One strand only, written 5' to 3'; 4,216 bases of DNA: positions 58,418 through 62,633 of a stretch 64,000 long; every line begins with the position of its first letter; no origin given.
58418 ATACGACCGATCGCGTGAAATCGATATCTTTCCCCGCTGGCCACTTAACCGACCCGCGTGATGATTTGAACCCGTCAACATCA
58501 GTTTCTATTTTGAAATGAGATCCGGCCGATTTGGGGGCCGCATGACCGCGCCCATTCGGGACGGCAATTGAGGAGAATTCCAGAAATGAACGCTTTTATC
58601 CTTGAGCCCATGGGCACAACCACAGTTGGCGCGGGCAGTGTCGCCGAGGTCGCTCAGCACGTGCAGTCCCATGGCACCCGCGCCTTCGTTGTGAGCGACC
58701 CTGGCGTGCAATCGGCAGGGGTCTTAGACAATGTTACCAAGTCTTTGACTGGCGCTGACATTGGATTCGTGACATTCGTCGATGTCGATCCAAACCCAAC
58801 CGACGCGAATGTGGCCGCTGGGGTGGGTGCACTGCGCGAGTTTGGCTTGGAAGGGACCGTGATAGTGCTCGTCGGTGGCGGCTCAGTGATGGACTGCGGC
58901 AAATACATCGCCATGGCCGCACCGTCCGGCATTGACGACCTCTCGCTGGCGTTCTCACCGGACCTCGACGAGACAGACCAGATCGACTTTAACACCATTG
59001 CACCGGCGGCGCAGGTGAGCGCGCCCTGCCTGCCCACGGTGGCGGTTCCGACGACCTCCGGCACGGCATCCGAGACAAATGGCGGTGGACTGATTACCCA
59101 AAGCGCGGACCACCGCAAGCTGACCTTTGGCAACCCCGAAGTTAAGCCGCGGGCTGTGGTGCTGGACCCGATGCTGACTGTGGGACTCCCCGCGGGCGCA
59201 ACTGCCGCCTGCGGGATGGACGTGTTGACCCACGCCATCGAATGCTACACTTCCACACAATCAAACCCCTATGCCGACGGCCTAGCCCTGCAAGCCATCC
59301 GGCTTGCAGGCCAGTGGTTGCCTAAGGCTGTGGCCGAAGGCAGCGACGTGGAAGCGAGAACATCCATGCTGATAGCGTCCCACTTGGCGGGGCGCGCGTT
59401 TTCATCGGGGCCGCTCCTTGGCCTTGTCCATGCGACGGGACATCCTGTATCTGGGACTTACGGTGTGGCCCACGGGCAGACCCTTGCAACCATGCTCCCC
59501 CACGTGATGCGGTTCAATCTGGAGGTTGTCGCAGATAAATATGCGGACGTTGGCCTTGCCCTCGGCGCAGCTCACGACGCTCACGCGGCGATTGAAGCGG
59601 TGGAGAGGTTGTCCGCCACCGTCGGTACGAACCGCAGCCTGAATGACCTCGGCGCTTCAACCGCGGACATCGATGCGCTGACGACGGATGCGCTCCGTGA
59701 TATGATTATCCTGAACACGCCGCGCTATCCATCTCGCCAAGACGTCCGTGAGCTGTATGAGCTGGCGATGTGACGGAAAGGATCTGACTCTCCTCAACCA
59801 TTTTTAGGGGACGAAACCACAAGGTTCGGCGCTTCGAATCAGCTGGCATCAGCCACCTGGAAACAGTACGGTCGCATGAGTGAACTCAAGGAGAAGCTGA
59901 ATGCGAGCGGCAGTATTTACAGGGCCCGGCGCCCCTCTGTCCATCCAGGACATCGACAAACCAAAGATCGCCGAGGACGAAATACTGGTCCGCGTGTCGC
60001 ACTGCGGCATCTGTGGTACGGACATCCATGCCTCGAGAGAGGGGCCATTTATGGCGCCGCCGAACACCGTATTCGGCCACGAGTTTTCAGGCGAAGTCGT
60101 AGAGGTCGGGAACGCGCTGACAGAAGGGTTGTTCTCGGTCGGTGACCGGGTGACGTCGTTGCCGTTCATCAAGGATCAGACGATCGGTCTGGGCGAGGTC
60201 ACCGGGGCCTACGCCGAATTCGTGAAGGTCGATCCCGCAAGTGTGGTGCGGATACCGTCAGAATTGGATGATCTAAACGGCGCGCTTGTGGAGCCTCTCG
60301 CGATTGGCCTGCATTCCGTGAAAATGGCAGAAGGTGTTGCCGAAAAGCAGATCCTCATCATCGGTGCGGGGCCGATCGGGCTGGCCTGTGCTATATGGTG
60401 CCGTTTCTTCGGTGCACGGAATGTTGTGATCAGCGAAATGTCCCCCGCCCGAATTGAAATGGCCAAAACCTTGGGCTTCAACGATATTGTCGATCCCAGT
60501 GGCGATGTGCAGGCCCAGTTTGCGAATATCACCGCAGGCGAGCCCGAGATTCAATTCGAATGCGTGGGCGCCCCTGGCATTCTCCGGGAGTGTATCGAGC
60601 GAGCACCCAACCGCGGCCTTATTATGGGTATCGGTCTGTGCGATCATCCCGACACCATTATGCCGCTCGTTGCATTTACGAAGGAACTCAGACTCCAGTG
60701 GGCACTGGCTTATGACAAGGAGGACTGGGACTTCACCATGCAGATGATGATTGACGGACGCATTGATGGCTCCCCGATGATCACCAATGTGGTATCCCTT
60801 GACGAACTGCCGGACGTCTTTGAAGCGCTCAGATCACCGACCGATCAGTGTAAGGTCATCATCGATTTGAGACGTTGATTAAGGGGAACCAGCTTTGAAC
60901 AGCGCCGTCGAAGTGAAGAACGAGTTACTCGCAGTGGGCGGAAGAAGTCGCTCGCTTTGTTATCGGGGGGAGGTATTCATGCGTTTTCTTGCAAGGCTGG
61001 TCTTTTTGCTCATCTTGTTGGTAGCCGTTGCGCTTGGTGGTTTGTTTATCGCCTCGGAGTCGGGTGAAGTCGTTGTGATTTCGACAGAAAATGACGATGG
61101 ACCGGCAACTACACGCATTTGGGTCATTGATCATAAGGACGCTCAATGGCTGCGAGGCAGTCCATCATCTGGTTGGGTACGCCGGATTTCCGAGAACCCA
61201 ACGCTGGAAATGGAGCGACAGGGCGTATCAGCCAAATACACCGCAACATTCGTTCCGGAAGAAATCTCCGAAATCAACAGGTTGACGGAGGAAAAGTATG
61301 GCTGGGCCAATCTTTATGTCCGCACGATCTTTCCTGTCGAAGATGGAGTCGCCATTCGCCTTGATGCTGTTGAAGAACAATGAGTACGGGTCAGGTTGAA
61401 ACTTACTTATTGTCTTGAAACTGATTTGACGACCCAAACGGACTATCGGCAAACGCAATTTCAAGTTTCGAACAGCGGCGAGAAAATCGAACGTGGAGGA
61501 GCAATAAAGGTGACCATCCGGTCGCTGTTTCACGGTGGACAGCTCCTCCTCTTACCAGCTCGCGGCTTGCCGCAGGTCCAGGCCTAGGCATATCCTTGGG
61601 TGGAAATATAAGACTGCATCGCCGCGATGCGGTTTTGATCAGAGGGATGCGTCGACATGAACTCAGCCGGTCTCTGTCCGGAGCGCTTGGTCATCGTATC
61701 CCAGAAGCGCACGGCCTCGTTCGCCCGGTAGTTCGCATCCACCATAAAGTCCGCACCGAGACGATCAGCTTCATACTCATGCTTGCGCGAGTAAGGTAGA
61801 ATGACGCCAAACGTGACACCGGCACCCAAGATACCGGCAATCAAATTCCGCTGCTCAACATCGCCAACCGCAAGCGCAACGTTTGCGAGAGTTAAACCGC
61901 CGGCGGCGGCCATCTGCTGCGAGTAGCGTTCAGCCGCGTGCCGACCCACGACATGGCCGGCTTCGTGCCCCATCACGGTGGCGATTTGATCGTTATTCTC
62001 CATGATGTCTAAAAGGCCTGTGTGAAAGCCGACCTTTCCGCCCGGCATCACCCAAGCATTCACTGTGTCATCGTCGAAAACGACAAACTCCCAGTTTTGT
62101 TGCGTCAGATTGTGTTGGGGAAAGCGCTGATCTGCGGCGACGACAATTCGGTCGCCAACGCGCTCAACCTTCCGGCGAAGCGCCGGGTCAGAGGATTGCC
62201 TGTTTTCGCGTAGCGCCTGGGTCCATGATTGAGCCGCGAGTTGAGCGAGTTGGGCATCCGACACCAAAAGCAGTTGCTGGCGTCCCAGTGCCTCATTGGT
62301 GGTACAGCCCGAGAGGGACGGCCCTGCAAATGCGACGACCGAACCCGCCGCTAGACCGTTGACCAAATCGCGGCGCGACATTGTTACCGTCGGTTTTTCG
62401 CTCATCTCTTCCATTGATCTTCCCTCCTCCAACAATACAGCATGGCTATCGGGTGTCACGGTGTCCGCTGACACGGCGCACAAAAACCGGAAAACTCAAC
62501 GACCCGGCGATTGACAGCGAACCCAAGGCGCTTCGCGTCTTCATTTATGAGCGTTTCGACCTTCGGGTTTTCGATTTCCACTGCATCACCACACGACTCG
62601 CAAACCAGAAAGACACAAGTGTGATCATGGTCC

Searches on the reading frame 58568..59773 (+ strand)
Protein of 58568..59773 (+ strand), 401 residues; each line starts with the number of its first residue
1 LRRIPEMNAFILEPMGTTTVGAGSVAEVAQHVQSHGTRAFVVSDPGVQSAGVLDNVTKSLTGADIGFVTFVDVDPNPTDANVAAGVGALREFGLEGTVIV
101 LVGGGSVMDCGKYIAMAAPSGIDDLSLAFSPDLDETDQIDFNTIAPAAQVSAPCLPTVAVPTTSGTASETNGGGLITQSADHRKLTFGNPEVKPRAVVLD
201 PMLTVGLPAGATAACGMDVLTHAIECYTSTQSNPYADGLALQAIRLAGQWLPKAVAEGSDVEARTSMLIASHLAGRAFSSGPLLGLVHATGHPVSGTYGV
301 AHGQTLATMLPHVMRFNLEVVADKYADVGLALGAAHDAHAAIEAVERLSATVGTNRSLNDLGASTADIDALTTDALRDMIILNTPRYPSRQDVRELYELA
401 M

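Call 18: search_protein_families(library=pfam, proteins=[window:58568-59773:+], max_evalue=0.00001)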
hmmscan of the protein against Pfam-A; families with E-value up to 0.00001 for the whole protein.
window:58568-59773:+ (401 aa): 3 families
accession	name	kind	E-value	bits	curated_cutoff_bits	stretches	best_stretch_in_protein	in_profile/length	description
PF25137.1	ADH_Fe_C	-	3.4e-53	180.7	27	1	212-400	1-193/194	Fe-containing alcohol dehydrogenase family, C-terminal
PF00465.25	Fe-ADH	-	1.4e-36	126.1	31.3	1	19-201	5-168/168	Iron-containing alcohol dehydrogenase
PF13685.12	Fe-ADH_2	-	3.5e-09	37.3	28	1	21-117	3-96/149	Iron-containing alcohol dehydrogenase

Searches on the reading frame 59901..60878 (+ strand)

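Call 18: search_protein_families(library=pfam, proteins=[window:59901-60878:+], max_evalue=0.00001)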
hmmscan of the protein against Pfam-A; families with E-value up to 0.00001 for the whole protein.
window:59901-60878:+ (325 aa): 2 families
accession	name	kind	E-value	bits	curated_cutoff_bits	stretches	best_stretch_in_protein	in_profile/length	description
PF08240.17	ADH_N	-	1.1e-17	64.6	23.5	1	25-119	2-103/104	Alcohol dehydrogenase GroES-like domain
PF00107.32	ADH_zinc_N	-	5.7e-17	62.3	31.8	1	158-282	1-126/129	Zinc-binding dehydrogenase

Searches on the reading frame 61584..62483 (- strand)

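Call 18: search_protein_families(library=pfam, proteins=[window:61584-62483:-], max_evalue=0.00001)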
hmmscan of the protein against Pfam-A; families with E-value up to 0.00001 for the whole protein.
window:61584-62483:- (299 aa): 1 family
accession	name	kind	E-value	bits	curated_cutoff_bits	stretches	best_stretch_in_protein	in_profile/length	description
PF01435.24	Peptidase_M48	-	2.1e-38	132.5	20.3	1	103-291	4-184/186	Peptidase family M48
